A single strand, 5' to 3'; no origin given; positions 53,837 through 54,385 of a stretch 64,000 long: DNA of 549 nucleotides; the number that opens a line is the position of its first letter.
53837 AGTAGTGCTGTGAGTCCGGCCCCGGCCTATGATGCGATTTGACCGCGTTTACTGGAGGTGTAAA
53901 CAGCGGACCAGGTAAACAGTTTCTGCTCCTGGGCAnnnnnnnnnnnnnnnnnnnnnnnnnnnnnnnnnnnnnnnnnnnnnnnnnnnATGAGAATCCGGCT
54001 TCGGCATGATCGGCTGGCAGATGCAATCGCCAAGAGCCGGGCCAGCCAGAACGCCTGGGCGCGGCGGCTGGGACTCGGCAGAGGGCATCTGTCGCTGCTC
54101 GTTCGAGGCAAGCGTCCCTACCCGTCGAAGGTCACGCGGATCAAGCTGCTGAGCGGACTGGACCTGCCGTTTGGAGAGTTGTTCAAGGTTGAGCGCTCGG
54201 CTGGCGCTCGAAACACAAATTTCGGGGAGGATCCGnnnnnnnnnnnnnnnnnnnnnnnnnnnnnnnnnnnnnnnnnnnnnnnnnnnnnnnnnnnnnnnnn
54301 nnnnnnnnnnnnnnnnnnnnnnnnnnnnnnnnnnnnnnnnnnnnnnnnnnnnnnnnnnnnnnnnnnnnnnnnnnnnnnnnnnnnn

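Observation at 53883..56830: XRE-type HTH domain encoded in frame upstream of an ADOP permease, with a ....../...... operator cluster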

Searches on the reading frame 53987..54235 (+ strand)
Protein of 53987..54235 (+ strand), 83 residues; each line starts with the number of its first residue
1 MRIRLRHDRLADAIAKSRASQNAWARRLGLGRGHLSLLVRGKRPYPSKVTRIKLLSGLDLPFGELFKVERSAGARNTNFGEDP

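Call 6: search_protein_families(library=pfam, proteins=[window:53987-54235:+], max_evalue=10)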
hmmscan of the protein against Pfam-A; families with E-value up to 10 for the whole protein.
window:53987-54235:+ (83 aa): 3 families
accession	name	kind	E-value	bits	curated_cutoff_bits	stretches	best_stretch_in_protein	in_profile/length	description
PF13560.12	HTH_31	-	0.0053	17.5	27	1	15-60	11-56/64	Helix-turn-helix domain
PF01381.28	HTH_3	-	0.15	12.6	23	1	20-65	11-55/55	Helix-turn-helix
PF13443.12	HTH_26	-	0.19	12.5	22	1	11-69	3-61/63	Cro/C1-type HTH DNA-binding domain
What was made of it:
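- On XRE / Cro-C1 helix-turn-helix superfamily: The isolated 83 aa give HTH_31 at 17.5 bits (cutoff 27), HTH_3 at 12.6 (23) and HTH_26 at 12.5 (22) (call 6).
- Checked: On the isolated 83 aa the hits are sub-threshold: HTH_31 E=0.005 (17.5 bits against 27), HTH_3 at 0.15 and HTH_26 at 0.19 (call 6).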

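Call 18: find_related_loci(query=A2, collection=genome_contigs, flank=4000)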
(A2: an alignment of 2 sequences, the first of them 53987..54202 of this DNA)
Query A2 (72 aa) in genome_contigs; peptide patterns used: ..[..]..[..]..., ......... (x = any residue, [..] = any of these).
24 stretches matched a pattern; 1 encode a relative of the query (tblastn E <= 1e-3); 1 distinct loci.
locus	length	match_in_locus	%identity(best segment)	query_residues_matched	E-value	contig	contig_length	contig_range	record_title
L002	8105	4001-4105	51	8-42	5e-5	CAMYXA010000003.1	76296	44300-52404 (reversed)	MAG TPA_asm: uncultured Candidatus Saccharibacteria bacterium isolate SRR10912535_bin.55_metaWRAP_v1.3_MAG genome assemb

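Call 20: find_related_loci(query=A2, collection=metagenome_contigs, flank=4000)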
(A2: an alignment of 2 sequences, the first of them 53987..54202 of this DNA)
Query A2 (72 aa) in metagenome_contigs; peptide patterns used: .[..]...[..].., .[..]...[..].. (x = any residue, [..] = any of these).
600 stretches matched a pattern, but none encodes a relative of the query by tblastn (E <= 1e-3).
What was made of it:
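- Tried and rejected: The first metagenome scan found nothing (call 20).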

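Call 25: search_protein_representatives(alignment_id=A2)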
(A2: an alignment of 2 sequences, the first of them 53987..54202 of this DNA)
Query: 2 sequences, 74 profile positions. Proteins with E-value up to 0.001 (for the whole library): 277; up to 1e-10: 150; up to 1e-30: 0. The best 150 are listed.
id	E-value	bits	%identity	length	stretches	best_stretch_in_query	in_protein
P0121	6.4e-26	106.1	-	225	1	4-71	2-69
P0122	2.5e-25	104.2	-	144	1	4-72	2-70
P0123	2.5e-25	104.2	-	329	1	4-74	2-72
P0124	2.9e-24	100.8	-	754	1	4-73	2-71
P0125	7.3e-24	99.5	-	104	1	4-71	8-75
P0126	9.0e-24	99.2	-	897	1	4-74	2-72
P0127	1.3e-23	98.7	-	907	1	4-74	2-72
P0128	1.5e-23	98.5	-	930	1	4-72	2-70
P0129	1.8e-23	98.2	-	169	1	4-71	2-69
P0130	3.7e-23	97.2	-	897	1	4-72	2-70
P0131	4.4e-23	97.0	-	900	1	4-72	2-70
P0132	9.3e-23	95.9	-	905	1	4-71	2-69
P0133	1.0e-22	95.8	-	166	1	4-71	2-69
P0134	1.1e-22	95.6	-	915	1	4-71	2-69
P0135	1.3e-22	95.5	-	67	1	1-62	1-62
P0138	3.8e-22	94.0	-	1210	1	4-73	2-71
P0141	4.5e-22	93.7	-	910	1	4-72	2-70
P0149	1.1e-20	89.3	-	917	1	4-73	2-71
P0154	2.0e-20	88.5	-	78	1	4-70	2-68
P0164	1.3e-19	85.8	-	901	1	4-72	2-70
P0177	1.0e-18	83.0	-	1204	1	4-72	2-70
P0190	5.6e-18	80.6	-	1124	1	4-74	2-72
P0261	1.5e-12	63.2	-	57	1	4-47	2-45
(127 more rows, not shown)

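Call 26: search_protein_families(library=pfam, proteins=[P0126, P0128, P0138, P0177, P0190, P0121, P0123, P0124, P0122, P0125], max_evalue=0.01)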
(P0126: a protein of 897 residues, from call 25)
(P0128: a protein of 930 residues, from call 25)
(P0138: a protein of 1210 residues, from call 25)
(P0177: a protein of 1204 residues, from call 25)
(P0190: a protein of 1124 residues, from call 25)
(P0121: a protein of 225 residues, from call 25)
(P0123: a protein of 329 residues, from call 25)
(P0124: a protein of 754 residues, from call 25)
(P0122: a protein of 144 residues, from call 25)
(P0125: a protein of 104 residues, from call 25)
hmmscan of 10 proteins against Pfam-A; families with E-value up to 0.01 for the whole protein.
P0126 (897 aa): 2 families
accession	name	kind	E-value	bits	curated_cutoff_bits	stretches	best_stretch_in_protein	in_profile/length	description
PF12704.14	MacB_PCD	-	4.9e-26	92.7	27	2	135-316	33-205/207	MacB-like periplasmic core domain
PF02687.27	FtsX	-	2.4e-05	24.8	25.5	1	791-885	4-107/120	FtsX-like permease C-terminal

P0128 (930 aa): 3 families
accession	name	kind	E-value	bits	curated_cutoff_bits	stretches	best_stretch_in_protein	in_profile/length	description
PF12704.14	MacB_PCD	-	6.2e-34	118.5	27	2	145-359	1-206/207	MacB-like periplasmic core domain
PF02687.27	FtsX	-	2e-24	86.3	25.5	2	400-517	3-119/120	FtsX-like permease C-terminal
PF13560.12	HTH_31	-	0.0064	17.2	27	1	9-64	10-60/64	Helix-turn-helix domain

P0138 (1210 aa): 5 families
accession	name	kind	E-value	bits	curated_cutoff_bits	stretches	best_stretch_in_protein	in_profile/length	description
PF00069.31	Pkinase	-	2.5e-43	148.8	31.7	1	90-306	1-210/263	Protein kinase domain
PF02687.27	FtsX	-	2.4e-30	105.5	25.5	2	675-794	2-120/120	FtsX-like permease C-terminal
PF12704.14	MacB_PCD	-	2.2e-28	100.4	27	2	414-634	1-206/207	MacB-like periplasmic core domain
PF07714.23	PK_Tyr_Ser-Thr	-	1.4e-25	90.5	23.1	1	92-305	3-217/258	Protein tyrosine and serine/threonine kinase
PF03109.22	ABC1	-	0.00035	20.2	22.9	0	194-241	174-222/244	ABC1 atypical kinase-like domain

P0177 (1204 aa): 9 families
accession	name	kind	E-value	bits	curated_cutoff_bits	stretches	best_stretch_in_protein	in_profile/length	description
PF00069.31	Pkinase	-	1.4e-45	156.2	31.7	1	90-338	3-252/263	Protein kinase domain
PF12704.14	MacB_PCD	-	9.2e-30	104.9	27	2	412-634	2-206/207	MacB-like periplasmic core domain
PF02687.27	FtsX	-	3.9e-27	95.1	25.5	2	1084-1197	2-120/120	FtsX-like permease C-terminal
PF07714.23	PK_Tyr_Ser-Thr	-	8.5e-27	94.5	23.1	1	91-339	4-250/258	Protein tyrosine and serine/threonine kinase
PF12844.13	HTH_19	-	1.3e-06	28.7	30.2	1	8-66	2-59/64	Helix-turn-helix domain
PF13560.12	HTH_31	-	0.00035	21.3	27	1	15-65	11-61/64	Helix-turn-helix domain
PF01636.29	APH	-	0.00087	19.5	23.2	1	93-231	62-197/239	Phosphotransferase enzyme family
PF13443.12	HTH_26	-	0.0011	19.6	22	0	9-70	1-62/63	Cro/C1-type HTH DNA-binding domain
PF03109.22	ABC1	-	0.003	17.2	22.9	0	192-237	174-220/244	ABC1 atypical kinase-like domain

P0190 (1124 aa): 5 families
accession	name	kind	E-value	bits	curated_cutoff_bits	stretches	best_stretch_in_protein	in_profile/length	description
PF00069.31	Pkinase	-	1.2e-39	136.7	31.7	1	86-335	1-252/263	Protein kinase domain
PF12704.14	MacB_PCD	-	1.1e-32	114.4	27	2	407-618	2-206/207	MacB-like periplasmic core domain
PF07714.23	PK_Tyr_Ser-Thr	-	2.2e-29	103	23.1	1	89-336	4-250/258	Protein tyrosine and serine/threonine kinase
PF02687.27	FtsX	-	5.6e-21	75.3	25.5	2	660-771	3-113/120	FtsX-like permease C-terminal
PF13560.12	HTH_31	-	0.00039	21.1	27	1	16-61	12-57/64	Helix-turn-helix domain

P0121 (225 aa): 4 families
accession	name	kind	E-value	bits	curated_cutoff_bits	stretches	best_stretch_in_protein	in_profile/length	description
PF12704.14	MacB_PCD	-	4.1e-05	24.4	27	1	124-213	1-83/207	MacB-like periplasmic core domain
PF13560.12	HTH_31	-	0.00075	20.2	27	1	15-61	11-57/64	Helix-turn-helix domain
PF01381.28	HTH_3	-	0.00093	19.6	23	1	18-65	9-55/55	Helix-turn-helix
PF13443.12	HTH_26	-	0.001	19.7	22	1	9-69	1-61/63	Cro/C1-type HTH DNA-binding domain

P0123 (329 aa): 2 families
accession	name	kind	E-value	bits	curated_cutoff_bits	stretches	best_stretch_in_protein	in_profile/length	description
PF12704.14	MacB_PCD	-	1e-10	42.7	27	1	132-304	4-174/207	MacB-like periplasmic core domain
PF13560.12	HTH_31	-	6.4e-05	23.6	27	1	7-60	8-56/64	Helix-turn-helix domain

P0124 (754 aa): 2 families
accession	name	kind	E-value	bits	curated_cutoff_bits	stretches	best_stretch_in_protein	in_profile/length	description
PF12704.14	MacB_PCD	-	4.1e-21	76.6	27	2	569-689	88-198/207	MacB-like periplasmic core domain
PF13560.12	HTH_31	-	0.00062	20.5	27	1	10-60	6-56/64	Helix-turn-helix domain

P0122 (144 aa): 2 families
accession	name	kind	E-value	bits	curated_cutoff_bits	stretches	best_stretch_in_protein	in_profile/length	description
PF13560.12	HTH_31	-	5.9e-05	23.7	27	1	12-63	13-59/64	Helix-turn-helix domain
PF01381.28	HTH_3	-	0.00018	21.9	23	1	16-65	7-55/55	Helix-turn-helix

P0125 (104 aa): 3 families
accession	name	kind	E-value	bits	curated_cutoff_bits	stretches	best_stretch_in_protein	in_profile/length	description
PF13560.12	HTH_31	-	0.00036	21.2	27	1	10-70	5-60/64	Helix-turn-helix domain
PF13744.12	HTH_37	-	0.00096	19.4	27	1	7-48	15-55/80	Helix-turn-helix domain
PF13443.12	HTH_26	-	0.0061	17.2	22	1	15-75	1-61/63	Cro/C1-type HTH DNA-binding domain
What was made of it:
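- On XRE / Cro-C1 helix-turn-helix superfamily: Relatives reach 21-29 bits, which is still below cutoff (call 26).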

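Call 34: find_related_loci(query=A4, collection=metagenome_contigs, flank=4000)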
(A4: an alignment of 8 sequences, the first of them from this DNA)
Query A4 (72 aa) in metagenome_contigs; peptide patterns used: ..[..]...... (x = any residue, [..] = any of these).
13 stretches matched a pattern; 2 encode a relative of the query (tblastn E <= 1e-3); 2 distinct loci.
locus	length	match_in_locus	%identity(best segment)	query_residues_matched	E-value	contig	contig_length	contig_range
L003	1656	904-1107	65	2-69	4e-26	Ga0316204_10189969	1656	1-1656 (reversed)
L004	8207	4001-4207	62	2-70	1e-25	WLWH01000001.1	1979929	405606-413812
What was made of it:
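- Tried and rejected: An 8-sequence alignment gave only L003 and L004 (call 34).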

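Call 35: find_homologous_proteins(query=A3, max_evalue=0.00001)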
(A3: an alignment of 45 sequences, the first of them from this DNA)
Query A3 (45 sequences) (72 aa, profile of the alignment): 59 proteins with E <= 0.00001 among 633 candidates.
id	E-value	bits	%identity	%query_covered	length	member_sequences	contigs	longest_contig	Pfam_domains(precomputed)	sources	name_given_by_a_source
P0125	2.4e-31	125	59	96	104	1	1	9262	-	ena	-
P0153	3.5e-30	121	56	100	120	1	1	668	PF13560.13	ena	-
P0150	5.0e-30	121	53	100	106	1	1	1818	PF13560.13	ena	-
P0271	6.4e-30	120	59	85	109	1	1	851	-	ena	-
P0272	8.3e-30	120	59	96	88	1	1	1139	-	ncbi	-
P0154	8.6e-30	120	54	94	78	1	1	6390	PF13560.13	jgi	-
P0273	3.8e-29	118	59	96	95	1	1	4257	-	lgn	-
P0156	5.7e-29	117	57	96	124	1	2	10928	-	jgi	jgi:transcriptional regulator with XRE-family HTH domain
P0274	1.3e-28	116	55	96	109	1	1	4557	-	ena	-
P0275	2.5e-28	115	58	96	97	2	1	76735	PF12844.14,PF13560.13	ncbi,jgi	jgi:transcriptional regulator with XRE-family HTH domain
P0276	4.4e-28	114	54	96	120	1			PF13560.13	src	-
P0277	7.0e-28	114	51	96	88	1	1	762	PF13560.13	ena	-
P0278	8.3e-28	114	55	96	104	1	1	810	PF13560.13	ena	-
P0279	1.3e-27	113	55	96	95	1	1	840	PF13560.13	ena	-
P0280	1.3e-27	113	53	100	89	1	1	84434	PF13560.13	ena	-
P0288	2.1e-26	109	57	94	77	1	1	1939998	-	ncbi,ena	-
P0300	1.4e-23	100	53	94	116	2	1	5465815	PF13560.13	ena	-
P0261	3.0e-15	73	54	67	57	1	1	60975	-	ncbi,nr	ncbi:MAG TPA: hypothetical protein VLV83_16045 [Acidobacteriota bacterium]|nr:hypothetical protein [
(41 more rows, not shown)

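Call 36: find_encoding_contigs(protein=P0275, flank=4500, max_places=2)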
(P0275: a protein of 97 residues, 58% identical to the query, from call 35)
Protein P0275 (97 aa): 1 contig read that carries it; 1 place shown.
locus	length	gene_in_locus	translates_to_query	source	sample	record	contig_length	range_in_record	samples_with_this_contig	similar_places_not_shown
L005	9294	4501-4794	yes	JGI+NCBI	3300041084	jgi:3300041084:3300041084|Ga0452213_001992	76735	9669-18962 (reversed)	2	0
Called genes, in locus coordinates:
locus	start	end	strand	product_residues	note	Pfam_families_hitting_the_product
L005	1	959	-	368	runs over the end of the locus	PF01594:AI-2E_transport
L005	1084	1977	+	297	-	PF01040:UbiA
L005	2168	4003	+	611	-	PF17899:Peptidase_M61_N, PF05299:Peptidase_M61, PF00595:PDZ (weak), PF13180:PDZ_2 (weak)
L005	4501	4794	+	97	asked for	PF13560:HTH_31 (weak), PF12844:HTH_19 (weak)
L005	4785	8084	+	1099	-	PF00069:Pkinase, PF07714:PK_Tyr_Ser-Thr, PF12704:MacB_PCD, PF02687:FtsX, PF12704:MacB_PCD, PF02687:FtsX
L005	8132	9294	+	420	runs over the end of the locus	PF25919:BSH_CusB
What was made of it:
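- A split HTH | kinase-ADOP arrangement exists in L005 (call 36).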

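Call 37: find_encoding_contigs(protein=P0280, flank=4500, max_places=2)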
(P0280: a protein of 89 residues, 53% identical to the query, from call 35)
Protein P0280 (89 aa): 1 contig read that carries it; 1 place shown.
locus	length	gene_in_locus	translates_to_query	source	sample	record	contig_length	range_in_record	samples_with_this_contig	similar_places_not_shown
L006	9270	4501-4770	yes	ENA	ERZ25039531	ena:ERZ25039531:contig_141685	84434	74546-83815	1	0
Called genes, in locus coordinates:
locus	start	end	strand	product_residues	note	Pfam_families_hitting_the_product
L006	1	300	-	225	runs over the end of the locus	PF13404:HTH_AsnC-type, PF13412:HTH_24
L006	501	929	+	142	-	-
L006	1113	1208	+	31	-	-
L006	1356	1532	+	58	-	-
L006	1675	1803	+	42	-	PF09860:DUF2087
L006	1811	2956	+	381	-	PF00226:DnaJ (weak)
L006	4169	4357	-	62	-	-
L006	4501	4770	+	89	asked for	PF13560:HTH_31 (weak)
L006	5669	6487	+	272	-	PF12704:MacB_PCD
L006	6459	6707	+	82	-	PF02687:FtsX (weak)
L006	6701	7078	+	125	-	-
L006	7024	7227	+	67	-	-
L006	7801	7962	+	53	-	PF02687:FtsX (weak)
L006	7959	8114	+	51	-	-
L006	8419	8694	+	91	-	-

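Call 38: find_encoding_contigs(protein=P0288, flank=4500, max_places=2)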
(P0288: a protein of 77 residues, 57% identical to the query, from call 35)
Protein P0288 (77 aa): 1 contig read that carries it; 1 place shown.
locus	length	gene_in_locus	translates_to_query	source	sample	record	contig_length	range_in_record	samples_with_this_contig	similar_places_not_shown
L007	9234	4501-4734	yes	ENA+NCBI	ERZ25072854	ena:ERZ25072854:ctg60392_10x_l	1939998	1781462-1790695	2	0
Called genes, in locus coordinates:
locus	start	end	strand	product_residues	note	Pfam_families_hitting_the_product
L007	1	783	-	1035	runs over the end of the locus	PF23500:DUF7133 (weak), PF13646:HEAT_2 (faint), PF02985:HEAT (faint)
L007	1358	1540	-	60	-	-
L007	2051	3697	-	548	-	PF00239:Resolvase, PF07508:Recombinase, PF13408:Zn_ribbon_recom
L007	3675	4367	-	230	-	PF12844:HTH_19, PF13560:HTH_31, PF01381:HTH_3, PF13413:HTH_25 (weak)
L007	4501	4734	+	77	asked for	-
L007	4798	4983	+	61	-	-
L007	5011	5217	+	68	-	-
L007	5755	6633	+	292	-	PF01446:Rep_1, PF23343:REP_ORF2-G2P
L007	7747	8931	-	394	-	PF00872:Transposase_mut, PF10551:MULE (weak)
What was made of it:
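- Stand-alone 77-aa relatives occur in a mobile element like ordinary Cro-type regulators (call 38).
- Tried and rejected: Only the ~77-aa 'LTLNGWA' type in a mobile element (L007) looks truly stand-alone (call 38).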

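Call 39: find_encoding_contigs(protein=P0300, flank=4500, max_places=2)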
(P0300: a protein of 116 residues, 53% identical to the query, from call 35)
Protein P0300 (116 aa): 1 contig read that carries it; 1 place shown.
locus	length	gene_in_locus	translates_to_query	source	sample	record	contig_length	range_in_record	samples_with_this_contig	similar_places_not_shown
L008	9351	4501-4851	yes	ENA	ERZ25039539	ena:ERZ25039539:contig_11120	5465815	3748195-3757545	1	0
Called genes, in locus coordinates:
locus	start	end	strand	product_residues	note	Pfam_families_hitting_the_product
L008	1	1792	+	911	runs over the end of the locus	PF00069:Pkinase, PF01636:APH (faint), PF07714:PK_Tyr_Ser-Thr, PF26550:Tricorn_2nd (faint), PF26549:Tricorn_N (weak), PF07676:PD40 (weak), PF26549:Tricorn_N (weak)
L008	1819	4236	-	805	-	PF12704:MacB_PCD, PF02687:FtsX, PF12704:MacB_PCD, PF02687:FtsX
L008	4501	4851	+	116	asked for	PF13560:HTH_31 (weak)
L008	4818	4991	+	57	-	-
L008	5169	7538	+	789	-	PF01564:Spermine_synth (weak)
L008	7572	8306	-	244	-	-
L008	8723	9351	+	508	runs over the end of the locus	PF00501:AMP-binding, PF13193:AMP-binding_C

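Call 41: find_encoding_contigs(protein=P0141, flank=1500, max_places=3)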
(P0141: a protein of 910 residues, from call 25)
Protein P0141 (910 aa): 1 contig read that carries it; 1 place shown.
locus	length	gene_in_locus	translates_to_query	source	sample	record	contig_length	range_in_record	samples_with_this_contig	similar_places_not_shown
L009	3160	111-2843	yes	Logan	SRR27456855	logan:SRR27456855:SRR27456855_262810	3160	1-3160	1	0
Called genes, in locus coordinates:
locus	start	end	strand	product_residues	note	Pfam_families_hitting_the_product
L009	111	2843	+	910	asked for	PF12704:MacB_PCD, PF02687:FtsX, PF12704:MacB_PCD (weak), PF02687:FtsX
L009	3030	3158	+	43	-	?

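Call 43: find_encoding_contigs(protein=P0149, flank=1500, max_places=3)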
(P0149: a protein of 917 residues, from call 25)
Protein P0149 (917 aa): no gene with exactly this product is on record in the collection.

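Call 44: find_encoding_contigs(protein=P0123, flank=1500, max_places=3)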
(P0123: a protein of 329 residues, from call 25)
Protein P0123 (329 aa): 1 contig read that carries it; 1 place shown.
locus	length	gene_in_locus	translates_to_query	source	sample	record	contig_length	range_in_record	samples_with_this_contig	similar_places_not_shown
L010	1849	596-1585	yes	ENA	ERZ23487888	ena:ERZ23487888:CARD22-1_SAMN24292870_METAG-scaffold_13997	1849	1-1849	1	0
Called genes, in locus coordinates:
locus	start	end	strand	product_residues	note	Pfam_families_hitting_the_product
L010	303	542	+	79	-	-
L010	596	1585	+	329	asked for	PF12704:MacB_PCD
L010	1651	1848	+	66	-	?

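Call 52: search_protein_families(library=ncbifam, proteins=[P0138, P0126], max_evalue=0.01)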
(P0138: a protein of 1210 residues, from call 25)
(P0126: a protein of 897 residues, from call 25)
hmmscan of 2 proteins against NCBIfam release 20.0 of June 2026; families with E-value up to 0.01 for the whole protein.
P0138 (1210 aa): 23 families
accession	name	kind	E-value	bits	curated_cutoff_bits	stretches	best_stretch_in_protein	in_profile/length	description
TIGR03434.1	ADOP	subfamily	2.4e-238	793.3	622.3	1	396-1210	1-801/803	ADOP family duplicated permease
NF033483.0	PknB_PASTA_kin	equivalog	1e-67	229.5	450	1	86-361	5-276/563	Stk1 family PASTA domain-containing Ser/Thr kinase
NF047741.1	antiphage_MADS6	equivalog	1.8e-41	142.4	460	2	163-356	274-463/612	methylation-associated defense system protein kinase MAD6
NF052427.1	StpK7MSMEG_1200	equivalog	4.7e-41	140.9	900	1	89-362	8-277/601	serine/threonine protein kinase StpK7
TIGR03903.1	TOMM_kin_cyc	equivalog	1.5e-29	102.5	705.75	1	113-350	3-244/1267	TOMM system kinase/cyclase fusion protein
NF009651.0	PRK13184.1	equivalog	5.8e-25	87.4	839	1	88-352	2-289/932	serine/threonine-protein kinase PknD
NF053615.1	SerThrKinAfsKStmc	equivalog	2.5e-22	79.3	1300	1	95-340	20-255/809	protein serine/threonine kinase AfsK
NF007826.0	PRK10535.1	equivalog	5.9e-22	77.7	966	2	560-799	415-646/648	macrolide ABC transporter ATP-binding protein/permease MacB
NF038150.1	lanthi_synth_IV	equivalog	4.7e-20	71.5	650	1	84-355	185-458/851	class IV lanthionine synthetase LanL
NF033442.0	BREX_PglW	equivalog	1.5e-15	56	990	2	80-242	504-669/1391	BREX system serine/threonine kinase PglW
TIGR02212.1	lolCE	equivalog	5.7e-11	42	362.45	1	674-801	270-411/411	lipoprotein-releasing ABC transporter permease subunit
NF038151.1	lanthi_synth_III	equivalog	1.2e-09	37.2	575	1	88-293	220-429/833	class III lanthionine synthetase LanKC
NF058632.1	SerThrKinPrkT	equivalog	8.1e-08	31.6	280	1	88-223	21-153/322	serine/threonine protein kinase PrkT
NF043056.1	T4SS_LegK1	equivalog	9.2e-07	27.8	550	1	184-284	185-281/516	Dot/Icm T4SS effector kinase LegK1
TIGR03724.2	arch_bud32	equivalog_domain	4.8e-06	26.2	125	1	165-236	71-134/193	KEOPS complex kinase/ATPase Bud32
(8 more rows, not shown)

P0126 (897 aa): 1 family
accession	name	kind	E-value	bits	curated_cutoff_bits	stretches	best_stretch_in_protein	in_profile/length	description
TIGR03434.1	ADOP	subfamily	1.6e-113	380.4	622.3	2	422-884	320-781/803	ADOP family duplicated permease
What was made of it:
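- A sister clade inserts a Ser/Thr kinase at the same place (calls 26, 52).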
